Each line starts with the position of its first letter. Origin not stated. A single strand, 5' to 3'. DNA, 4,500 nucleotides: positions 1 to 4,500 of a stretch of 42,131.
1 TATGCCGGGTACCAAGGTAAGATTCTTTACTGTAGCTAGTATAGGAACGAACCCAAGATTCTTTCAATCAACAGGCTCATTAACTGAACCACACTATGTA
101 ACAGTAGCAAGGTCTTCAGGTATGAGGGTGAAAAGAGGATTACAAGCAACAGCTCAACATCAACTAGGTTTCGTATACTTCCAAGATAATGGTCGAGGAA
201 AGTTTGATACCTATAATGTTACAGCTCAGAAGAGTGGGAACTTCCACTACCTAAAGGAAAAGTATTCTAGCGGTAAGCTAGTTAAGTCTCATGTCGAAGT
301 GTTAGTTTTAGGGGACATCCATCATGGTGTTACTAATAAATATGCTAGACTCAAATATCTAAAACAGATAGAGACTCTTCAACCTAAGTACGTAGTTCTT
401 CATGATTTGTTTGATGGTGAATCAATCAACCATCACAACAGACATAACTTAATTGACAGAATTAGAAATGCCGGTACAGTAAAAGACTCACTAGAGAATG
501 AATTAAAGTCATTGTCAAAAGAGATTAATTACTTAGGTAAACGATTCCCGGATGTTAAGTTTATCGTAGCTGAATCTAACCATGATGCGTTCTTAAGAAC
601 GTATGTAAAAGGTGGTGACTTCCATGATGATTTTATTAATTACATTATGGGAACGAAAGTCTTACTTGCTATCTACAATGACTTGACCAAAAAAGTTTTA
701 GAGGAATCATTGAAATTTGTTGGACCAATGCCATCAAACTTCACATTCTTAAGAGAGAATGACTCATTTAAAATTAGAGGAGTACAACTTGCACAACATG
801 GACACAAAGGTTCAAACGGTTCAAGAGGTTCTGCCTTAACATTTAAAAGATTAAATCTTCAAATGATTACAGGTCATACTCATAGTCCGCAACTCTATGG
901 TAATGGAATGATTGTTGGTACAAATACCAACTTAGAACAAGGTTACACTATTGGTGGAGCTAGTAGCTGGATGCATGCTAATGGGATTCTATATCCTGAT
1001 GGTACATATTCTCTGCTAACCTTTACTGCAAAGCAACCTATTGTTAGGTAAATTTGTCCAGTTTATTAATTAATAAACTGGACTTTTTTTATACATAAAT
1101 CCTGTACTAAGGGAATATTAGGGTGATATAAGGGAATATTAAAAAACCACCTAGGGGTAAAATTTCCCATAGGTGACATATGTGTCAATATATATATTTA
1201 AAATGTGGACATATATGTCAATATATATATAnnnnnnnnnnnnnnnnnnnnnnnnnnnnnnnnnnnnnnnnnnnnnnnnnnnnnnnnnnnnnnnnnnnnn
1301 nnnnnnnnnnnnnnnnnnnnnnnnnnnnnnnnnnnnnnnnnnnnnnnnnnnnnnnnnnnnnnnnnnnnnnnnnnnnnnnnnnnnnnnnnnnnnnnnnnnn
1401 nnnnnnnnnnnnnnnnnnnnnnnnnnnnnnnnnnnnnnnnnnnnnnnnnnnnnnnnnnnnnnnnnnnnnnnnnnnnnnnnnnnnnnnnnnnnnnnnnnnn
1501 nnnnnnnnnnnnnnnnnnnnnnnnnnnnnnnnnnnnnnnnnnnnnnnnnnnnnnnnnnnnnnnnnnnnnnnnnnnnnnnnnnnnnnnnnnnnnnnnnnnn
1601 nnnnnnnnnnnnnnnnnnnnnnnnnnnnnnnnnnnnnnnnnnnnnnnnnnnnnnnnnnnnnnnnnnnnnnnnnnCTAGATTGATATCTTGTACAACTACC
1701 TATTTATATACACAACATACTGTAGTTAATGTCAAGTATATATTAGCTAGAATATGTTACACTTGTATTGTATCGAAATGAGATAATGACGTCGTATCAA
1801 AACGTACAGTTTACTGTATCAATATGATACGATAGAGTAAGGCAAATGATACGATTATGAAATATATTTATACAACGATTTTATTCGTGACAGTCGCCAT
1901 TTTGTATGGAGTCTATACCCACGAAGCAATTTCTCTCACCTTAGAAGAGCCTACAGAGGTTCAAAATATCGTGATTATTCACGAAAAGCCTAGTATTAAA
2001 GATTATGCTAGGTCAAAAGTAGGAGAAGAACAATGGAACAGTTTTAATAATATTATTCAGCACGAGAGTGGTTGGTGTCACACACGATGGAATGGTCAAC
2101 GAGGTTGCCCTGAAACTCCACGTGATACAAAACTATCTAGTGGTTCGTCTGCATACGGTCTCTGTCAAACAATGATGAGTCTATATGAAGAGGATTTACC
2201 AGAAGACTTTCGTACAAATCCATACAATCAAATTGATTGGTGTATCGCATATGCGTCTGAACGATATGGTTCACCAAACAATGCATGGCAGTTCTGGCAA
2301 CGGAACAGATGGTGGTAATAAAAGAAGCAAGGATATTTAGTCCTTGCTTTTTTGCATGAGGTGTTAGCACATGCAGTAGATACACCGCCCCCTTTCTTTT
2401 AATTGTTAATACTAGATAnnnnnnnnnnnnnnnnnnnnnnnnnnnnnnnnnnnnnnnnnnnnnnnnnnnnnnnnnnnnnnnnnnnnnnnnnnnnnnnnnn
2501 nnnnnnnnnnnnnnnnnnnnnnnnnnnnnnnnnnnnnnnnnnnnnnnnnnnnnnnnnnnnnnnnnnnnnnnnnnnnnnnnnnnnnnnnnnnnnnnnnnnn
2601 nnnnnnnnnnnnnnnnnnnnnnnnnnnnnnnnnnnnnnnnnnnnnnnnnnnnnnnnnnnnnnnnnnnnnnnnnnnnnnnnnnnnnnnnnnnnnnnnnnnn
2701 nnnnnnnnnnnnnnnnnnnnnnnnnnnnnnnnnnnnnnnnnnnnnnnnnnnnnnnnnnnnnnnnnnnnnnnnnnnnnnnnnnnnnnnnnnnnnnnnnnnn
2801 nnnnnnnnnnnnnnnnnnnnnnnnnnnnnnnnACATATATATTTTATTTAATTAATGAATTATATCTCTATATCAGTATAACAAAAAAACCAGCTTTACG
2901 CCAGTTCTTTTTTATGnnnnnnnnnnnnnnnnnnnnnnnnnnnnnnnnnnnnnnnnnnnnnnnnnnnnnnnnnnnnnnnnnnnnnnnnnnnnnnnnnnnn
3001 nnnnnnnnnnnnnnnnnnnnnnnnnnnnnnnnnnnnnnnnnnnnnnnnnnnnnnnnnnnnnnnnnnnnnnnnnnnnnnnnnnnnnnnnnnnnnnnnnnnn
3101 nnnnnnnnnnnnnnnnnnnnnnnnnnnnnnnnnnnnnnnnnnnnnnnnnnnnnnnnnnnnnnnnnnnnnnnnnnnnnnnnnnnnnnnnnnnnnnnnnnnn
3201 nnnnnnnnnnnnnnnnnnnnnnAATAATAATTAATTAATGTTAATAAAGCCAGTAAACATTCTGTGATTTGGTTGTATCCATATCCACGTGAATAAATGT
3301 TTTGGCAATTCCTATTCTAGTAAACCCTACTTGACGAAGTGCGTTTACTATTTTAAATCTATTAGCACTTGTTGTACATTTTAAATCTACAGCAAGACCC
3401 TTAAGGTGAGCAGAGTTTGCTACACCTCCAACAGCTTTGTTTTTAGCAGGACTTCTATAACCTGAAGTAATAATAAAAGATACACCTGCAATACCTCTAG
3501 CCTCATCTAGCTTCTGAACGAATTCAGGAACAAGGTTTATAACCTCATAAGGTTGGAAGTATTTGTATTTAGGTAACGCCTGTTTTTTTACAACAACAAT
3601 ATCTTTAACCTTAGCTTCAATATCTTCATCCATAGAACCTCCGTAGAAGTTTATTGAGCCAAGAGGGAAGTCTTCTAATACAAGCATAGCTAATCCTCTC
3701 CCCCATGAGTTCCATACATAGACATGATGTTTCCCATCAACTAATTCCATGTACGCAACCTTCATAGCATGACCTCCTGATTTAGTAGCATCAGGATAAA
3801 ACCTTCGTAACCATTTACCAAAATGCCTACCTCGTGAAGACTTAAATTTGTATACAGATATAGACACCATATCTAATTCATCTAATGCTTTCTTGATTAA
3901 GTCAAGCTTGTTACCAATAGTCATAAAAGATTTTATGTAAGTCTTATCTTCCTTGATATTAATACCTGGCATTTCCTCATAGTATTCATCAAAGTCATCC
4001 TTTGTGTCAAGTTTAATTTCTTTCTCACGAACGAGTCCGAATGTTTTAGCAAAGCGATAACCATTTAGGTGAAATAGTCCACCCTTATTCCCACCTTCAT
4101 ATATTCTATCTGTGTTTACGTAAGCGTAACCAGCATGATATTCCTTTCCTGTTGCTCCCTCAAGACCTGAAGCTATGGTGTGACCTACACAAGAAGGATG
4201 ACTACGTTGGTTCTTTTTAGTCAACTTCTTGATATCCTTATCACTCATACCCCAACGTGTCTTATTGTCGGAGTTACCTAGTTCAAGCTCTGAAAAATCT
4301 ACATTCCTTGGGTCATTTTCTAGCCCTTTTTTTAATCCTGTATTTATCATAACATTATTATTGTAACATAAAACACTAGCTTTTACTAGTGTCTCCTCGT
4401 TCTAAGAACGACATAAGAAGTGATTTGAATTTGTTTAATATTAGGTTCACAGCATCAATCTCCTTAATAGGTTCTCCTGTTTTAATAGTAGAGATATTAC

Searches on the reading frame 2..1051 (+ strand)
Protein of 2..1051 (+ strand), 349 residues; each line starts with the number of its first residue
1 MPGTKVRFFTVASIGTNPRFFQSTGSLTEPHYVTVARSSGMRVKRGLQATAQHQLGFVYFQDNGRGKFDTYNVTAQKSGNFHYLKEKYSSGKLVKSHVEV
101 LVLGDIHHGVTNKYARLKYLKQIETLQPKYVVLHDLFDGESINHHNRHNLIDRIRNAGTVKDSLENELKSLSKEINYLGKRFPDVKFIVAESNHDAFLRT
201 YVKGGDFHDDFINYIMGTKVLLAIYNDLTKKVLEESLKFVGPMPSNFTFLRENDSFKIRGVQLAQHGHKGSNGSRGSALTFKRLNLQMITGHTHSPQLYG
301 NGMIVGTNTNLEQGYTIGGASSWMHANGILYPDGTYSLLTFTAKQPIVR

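Call 9: search_protein_families(library=pfam, proteins=[window:2-1051:+], max_evalue=0.01)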
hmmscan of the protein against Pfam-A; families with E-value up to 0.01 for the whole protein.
window:2-1051:+ (349 aa): 1 family
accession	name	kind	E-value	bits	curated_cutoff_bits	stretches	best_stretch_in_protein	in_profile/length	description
PF00149.33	Metallophos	-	0.00067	20.6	21.5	1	100-296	3-191/191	Calcineurin-like phosphoesterase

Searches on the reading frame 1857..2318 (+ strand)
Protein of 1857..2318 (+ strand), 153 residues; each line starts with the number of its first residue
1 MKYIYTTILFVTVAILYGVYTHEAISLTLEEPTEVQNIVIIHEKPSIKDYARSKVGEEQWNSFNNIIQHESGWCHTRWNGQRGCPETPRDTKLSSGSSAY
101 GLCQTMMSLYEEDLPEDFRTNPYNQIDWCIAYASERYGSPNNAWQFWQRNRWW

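Call 50: search_protein_families(library=phrogs, proteins=[window:1857-2318:+], max_evalue=0.01)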
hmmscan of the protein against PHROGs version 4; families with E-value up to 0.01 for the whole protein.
window:1857-2318:+ (153 aa): 8 families
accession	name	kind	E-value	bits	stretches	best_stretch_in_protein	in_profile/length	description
phrog_12661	-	other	5.4e-22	79.5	1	41-153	85-182/182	transglycosylase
phrog_3874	-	other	1.1e-05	26.4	1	47-147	114-190/190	transglycosylase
phrog_15428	-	unknown function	6.7e-05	24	1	61-152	72-166/168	-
phrog_13339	-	tail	0.00026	19.2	1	94-153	1971-2029/2156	tail length tape measure protein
phrog_4197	-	tail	0.00056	18.7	1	90-153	1485-1551/1783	tail length tape measure protein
phrog_5448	-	tail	0.0017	16.3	1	58-145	2615-2699/3103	tail length tape measure protein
phrog_329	-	tail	0.0022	17.3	1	96-150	796-850/949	minor tail protein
phrog_991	-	tail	0.0059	15.1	1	47-152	1292-1384/1966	tail length tape measure protein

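Call 98: search_protein_families(library=pfam, proteins=[window:1857-2318:+], max_evalue=0.01)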
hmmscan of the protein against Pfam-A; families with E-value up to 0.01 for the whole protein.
window:1857-2318:+ (153 aa): 1 family
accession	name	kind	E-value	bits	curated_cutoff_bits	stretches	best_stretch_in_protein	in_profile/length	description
PF01464.25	SLT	-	0.00099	19.1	21.3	1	59-145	13-88/117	Transglycosylase SLT domain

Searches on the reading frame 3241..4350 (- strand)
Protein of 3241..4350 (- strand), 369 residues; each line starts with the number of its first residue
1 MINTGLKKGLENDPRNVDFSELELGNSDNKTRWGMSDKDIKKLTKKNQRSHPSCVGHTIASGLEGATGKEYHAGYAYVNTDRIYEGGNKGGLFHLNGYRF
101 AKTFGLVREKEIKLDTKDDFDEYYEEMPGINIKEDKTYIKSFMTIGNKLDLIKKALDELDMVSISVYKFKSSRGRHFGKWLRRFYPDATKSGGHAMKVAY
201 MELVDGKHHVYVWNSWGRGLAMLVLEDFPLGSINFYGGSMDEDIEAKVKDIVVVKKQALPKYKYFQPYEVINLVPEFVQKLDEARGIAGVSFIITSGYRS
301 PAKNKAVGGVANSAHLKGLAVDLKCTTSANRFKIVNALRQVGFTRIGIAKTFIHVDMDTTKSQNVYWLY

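Call 9: search_protein_families(library=pfam, proteins=[window:3241-4350:-], max_evalue=0.01)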
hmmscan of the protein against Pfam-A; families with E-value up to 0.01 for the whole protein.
window:3241-4350:- (369 aa): 2 families
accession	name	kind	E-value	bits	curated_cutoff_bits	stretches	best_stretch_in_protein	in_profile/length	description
PF08291.16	Peptidase_M15_3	-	1.4e-16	61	23.2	1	274-356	25-108/108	Peptidase M15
PF05951.18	Peptidase_M15_2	-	0.0023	18.1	27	1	292-357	74-147/153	Bacterial protein of unknown function (DUF882)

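Call 35: search_dna_similar(query=window:3241-4350:-, collection=phages, mode=protein, max_rows=20, max_evalue=0.001)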
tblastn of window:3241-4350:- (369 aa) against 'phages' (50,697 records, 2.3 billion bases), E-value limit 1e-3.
Records with a match: 382; places in all: 383; records where one place covers at least 80% of the query: 0.
Best place of each record, by identity: 60-80% 1; <60% 381.
By first word of the organism name: Rheinheimera 109; bajarodmic 49; Bacteroides 29; Microviridae 21; Vibrio 21; Achromobacter 21; Dulem 17; Burkholderia 17; Microvirus 10; Moraxella 10; and 27 more.
By host as written in the record: Rheinheimera sp. BAL341 109; - 64; Peromyscus fraterculus 22; Burkholderia sp. 10; Moraxella catarrhalis 10; Varecia variegata 9; Achromobacter sp. 9; Sinorhizobium meliloti 7; and 70 more.
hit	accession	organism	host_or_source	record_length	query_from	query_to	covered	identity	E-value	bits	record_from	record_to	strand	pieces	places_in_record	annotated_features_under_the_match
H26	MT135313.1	Inovirus sp.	porcine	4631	244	369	34%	45.9%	6e-23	106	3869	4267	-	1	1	none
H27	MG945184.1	Microviridae sp.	cattle blood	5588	272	368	26%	47.4%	2e-16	87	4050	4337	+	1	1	similar to peptidase | similar to VP2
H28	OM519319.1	Aeromonas phage P5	Aeromonas dhakensis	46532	270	367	27%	45.9%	2e-19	96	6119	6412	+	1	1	putative peptidase M15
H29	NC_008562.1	Microcystis phage LMM01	-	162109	212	352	38%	31.7%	2e-5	53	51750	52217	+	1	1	endolysin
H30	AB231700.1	Microcystis phage LMM01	-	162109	212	352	38%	31.7%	2e-5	53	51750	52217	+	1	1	hypothetical protein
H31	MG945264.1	Microviridae sp.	elk feces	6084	256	369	31%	39.0%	2e-20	99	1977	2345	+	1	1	similar to peptidase | similar to VP4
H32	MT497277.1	Rheinheimera phage vB_RspM_barba_13-6A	Rheinheimera sp. BAL341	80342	273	369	26%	44.4%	1e-16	88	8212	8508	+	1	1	peptidase M15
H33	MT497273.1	Rheinheimera phage vB_RspM_barba_12-9G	Rheinheimera sp. BAL341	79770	273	369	26%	44.4%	2e-16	87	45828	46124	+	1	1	peptidase M15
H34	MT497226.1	Rheinheimera phage vB_RspM_barba_10-8B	Rheinheimera sp. BAL341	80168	273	369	26%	44.4%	2e-16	87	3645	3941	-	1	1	peptidase M15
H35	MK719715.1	Rheinheimera phage vB_RspM_Barba9A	Rheinheimera sp. BAL341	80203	273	369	26%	44.4%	2e-16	87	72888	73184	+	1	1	peptidase M15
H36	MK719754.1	Rheinheimera phage vB_RspM_Barba35A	Rheinheimera sp. BAL341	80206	273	369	26%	44.4%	2e-16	87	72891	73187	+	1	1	peptidase M15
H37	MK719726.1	Rheinheimera phage vB_RspM_Barba16S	Rheinheimera sp. BAL341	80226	273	369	26%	44.4%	2e-16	87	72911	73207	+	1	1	peptidase M15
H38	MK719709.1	Rheinheimera phage vB_RspM_Barba5A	Rheinheimera sp. BAL341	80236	273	369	26%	44.4%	2e-16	87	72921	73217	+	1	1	peptidase M15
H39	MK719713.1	Rheinheimera phage vB_RspM_Barba8A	Rheinheimera sp. BAL341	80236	273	369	26%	44.4%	2e-16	87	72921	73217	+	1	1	peptidase M15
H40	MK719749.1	Rheinheimera phage vB_RspM_Barba30A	Rheinheimera sp. BAL341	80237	273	369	26%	44.4%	2e-16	87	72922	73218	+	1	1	peptidase M15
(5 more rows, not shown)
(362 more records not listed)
